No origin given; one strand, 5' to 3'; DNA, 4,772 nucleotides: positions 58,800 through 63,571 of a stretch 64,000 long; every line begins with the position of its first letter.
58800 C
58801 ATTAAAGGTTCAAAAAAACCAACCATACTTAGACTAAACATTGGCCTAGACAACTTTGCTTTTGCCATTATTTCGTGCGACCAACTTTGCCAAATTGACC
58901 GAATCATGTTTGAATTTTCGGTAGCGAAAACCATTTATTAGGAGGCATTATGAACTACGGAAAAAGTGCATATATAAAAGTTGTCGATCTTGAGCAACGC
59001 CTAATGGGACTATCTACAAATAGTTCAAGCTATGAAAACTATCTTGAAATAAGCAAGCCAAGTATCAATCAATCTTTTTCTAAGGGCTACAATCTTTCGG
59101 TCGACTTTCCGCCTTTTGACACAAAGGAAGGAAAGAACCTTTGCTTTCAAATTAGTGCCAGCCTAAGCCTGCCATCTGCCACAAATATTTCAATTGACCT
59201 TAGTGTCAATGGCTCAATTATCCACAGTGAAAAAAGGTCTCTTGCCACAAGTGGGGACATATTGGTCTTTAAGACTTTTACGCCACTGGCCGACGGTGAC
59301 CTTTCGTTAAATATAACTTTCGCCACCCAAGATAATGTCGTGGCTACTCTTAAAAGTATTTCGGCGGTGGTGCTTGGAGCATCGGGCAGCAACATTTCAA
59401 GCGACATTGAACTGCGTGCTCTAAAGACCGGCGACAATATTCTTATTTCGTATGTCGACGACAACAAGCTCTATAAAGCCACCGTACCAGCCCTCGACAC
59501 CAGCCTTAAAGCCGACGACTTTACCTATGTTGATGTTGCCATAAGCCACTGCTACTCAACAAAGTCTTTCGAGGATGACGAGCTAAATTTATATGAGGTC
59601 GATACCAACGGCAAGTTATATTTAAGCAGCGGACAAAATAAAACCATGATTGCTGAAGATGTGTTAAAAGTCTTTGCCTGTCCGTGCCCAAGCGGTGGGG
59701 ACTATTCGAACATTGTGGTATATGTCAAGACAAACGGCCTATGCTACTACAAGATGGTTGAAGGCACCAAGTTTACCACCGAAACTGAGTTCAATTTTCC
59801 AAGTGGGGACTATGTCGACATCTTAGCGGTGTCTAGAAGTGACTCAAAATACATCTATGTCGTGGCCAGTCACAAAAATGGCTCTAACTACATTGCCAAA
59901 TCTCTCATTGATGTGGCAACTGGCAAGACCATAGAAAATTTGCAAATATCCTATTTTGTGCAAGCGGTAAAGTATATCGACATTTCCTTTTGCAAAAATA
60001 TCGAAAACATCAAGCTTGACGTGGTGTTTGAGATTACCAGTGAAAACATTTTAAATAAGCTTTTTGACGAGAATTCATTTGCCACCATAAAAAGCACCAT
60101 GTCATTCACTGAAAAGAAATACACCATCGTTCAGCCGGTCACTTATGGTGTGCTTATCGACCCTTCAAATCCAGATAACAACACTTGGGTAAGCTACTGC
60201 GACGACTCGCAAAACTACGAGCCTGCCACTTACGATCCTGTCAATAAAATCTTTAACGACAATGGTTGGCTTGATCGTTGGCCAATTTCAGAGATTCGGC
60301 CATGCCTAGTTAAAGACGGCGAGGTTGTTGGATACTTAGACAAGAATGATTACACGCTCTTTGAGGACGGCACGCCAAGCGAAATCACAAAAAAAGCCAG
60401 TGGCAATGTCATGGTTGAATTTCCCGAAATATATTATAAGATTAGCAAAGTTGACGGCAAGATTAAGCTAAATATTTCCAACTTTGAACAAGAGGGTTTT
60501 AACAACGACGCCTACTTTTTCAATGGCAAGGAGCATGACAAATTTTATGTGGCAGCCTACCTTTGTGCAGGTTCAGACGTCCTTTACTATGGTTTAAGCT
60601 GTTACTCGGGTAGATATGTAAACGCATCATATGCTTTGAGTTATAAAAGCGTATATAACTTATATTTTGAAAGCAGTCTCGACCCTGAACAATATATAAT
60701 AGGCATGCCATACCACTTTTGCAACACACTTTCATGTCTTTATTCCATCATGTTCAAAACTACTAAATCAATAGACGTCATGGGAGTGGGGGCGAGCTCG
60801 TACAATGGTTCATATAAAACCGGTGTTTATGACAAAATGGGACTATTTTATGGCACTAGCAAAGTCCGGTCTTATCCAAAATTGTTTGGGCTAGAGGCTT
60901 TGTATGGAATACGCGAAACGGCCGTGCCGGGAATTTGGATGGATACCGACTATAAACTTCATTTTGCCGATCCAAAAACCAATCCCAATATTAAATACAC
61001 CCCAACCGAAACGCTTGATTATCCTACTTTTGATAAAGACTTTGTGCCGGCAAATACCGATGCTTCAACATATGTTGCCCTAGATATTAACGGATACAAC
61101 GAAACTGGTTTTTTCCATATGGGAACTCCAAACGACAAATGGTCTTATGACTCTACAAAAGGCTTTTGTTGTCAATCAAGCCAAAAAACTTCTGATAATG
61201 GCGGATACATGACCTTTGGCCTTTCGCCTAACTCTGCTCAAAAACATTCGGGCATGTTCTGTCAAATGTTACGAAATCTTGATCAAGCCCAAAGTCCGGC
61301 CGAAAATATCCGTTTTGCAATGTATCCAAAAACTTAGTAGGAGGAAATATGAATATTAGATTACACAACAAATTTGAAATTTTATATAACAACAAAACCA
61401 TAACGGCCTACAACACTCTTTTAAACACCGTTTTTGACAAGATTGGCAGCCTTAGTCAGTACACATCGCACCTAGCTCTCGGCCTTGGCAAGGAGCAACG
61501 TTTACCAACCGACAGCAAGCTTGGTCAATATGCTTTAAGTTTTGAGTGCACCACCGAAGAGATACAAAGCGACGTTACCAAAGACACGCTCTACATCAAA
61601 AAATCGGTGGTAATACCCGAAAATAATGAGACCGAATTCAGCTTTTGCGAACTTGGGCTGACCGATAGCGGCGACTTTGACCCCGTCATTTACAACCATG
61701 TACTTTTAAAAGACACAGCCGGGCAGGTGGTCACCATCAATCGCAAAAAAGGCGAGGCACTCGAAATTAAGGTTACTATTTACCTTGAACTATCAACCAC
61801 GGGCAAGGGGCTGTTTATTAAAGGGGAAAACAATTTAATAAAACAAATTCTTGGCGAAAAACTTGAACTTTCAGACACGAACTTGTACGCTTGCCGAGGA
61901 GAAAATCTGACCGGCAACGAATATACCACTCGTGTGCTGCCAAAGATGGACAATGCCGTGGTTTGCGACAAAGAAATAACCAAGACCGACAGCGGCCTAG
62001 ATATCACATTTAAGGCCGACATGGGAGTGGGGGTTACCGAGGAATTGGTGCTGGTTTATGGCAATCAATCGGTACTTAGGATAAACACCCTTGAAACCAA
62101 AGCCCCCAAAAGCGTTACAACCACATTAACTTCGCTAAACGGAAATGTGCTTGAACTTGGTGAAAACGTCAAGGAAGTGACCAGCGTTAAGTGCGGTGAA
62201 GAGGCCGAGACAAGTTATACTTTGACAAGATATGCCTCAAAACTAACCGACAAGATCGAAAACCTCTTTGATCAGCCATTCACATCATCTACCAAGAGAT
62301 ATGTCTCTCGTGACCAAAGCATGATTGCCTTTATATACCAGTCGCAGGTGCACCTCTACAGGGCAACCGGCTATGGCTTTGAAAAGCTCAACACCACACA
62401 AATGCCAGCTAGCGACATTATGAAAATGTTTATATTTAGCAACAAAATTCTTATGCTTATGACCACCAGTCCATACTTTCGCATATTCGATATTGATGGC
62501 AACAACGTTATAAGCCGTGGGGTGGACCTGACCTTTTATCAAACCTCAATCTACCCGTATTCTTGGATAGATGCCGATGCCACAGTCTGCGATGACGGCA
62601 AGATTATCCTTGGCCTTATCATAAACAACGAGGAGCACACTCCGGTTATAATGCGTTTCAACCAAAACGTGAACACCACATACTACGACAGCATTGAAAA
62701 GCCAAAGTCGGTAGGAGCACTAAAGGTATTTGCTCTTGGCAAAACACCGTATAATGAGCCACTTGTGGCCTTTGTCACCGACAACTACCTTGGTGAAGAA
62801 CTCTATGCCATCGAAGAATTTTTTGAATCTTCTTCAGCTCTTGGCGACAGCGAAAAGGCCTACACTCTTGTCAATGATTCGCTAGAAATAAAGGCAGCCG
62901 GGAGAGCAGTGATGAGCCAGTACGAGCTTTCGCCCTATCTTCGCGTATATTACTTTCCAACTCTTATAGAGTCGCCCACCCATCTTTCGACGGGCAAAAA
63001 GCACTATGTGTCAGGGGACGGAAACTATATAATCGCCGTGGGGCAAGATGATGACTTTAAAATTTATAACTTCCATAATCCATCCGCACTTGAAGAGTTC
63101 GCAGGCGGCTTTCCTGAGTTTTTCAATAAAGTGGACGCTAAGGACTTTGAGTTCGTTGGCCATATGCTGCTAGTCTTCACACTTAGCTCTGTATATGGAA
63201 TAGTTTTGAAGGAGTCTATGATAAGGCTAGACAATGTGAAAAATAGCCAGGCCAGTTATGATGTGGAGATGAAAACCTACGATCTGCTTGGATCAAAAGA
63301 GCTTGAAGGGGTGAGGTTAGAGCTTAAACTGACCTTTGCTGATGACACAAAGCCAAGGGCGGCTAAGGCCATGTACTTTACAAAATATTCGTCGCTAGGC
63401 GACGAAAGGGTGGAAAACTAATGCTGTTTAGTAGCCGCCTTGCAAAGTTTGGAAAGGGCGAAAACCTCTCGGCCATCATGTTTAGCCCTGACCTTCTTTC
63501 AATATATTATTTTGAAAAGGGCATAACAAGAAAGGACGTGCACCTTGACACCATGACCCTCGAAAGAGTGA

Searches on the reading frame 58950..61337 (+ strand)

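Call 11: search_protein_families(library=pfam, proteins=[window:58950-61337:+], max_evalue=0.01)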
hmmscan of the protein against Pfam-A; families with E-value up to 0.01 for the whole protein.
window:58950-61337:+ (795 aa): 0 families

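Call 13: search_protein_families(library=phrogs, proteins=[window:58950-61337:+], max_evalue=0.01)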
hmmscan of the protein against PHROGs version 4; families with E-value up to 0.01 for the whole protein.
window:58950-61337:+ (795 aa): 2 families
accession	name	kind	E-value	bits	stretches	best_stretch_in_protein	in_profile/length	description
phrog_5302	-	tail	7.7e-23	81.8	1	377-717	141-467/548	tail protein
phrog_13914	-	unknown function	1.7e-14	54.6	1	394-654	59-304/448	-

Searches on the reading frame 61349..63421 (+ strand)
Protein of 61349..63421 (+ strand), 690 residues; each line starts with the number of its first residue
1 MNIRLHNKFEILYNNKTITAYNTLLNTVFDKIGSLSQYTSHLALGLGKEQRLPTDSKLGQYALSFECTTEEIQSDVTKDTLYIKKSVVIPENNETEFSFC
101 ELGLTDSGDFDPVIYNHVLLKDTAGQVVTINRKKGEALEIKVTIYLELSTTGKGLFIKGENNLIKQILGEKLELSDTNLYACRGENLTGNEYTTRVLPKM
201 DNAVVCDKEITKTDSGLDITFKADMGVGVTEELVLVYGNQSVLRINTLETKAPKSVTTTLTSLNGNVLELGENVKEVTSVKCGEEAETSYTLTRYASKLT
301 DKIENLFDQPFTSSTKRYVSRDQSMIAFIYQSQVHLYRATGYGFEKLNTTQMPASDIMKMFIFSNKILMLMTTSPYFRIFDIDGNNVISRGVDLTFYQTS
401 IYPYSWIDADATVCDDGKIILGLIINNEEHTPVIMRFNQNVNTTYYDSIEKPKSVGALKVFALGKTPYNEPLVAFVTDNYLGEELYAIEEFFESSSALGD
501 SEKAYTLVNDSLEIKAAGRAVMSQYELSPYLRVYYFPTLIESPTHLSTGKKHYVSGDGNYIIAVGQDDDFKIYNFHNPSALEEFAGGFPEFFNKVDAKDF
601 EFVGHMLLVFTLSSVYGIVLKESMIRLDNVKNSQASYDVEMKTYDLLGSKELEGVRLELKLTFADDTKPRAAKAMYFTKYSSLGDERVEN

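Call 11: search_protein_families(library=pfam, proteins=[window:61349-63421:+], max_evalue=0.01)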
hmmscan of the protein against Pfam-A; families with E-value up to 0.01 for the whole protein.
window:61349-63421:+ (690 aa): 0 families

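Call 13: search_protein_families(library=phrogs, proteins=[window:61349-63421:+], max_evalue=0.01)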
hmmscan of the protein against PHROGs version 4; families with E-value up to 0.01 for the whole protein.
window:61349-63421:+ (690 aa): 1 family
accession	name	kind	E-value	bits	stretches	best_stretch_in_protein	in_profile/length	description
phrog_4176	-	tail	7.1e-06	26.7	1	19-151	33-170/309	tail fiber protein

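Call 28: find_encoding_contigs(protein=window:61349-63421:+, flank=10000, max_places=3)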
Protein window:61349-63421:+ (690 aa): no gene with exactly this product is on record in the collection.
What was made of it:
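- Tried and rejected: Extending the window's own contig rightwards by exact-protein look-up of p690: not on record (call 28).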
